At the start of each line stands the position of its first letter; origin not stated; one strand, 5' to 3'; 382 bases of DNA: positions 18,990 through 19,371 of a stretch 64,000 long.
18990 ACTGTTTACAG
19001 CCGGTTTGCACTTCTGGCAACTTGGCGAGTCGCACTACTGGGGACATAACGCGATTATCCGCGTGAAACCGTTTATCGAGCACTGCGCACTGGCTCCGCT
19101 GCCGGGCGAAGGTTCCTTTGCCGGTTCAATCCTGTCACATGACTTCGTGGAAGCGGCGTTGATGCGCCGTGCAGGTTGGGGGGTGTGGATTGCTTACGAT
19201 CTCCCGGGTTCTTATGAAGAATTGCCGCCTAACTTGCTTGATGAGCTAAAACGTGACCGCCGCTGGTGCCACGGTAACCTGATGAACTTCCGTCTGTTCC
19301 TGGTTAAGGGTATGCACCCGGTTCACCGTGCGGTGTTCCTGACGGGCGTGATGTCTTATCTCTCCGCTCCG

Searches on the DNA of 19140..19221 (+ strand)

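Call 38: search_dna_similar(query=window:19140-19221:+, collection=ecoli_genomes, mode=near, max_rows=3, rows=best)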
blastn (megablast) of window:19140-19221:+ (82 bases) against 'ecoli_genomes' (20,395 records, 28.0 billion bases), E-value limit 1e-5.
Records with a match: 5415; places in all: 5415; records where one place covers at least 80% of the query: 5415.
Genomes with a match: 5415 of 5426; with a place that covers at least 80% of the query: 5415. Places per genome that has any: lowest 1, median 1, highest 1. On chromosomes: 5410 places; on plasmids: 5.
Best place of each record, by identity: >=99% 49; 95-99% 5365; 90-95% 1.
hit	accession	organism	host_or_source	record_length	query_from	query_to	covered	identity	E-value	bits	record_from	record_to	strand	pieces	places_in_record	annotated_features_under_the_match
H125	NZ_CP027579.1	Escherichia coli strain 2013C-4282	Homo sapiens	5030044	1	82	100%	100.0%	2e-34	152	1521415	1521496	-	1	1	mdoH: glucans biosynthesis glucosyltransferase MdoH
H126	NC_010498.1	Escherichia coli SMS-3-5 strain SMS-3-5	-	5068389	1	82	100%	100.0%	2e-34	152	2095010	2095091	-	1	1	mdoH: glucans biosynthesis glucosyltransferase MdoH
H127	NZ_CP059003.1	Escherichia coli strain 2D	Homo sapiens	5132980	1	82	100%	100.0%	2e-34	152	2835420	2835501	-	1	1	mdoH: glucans biosynthesis glucosyltransferase MdoH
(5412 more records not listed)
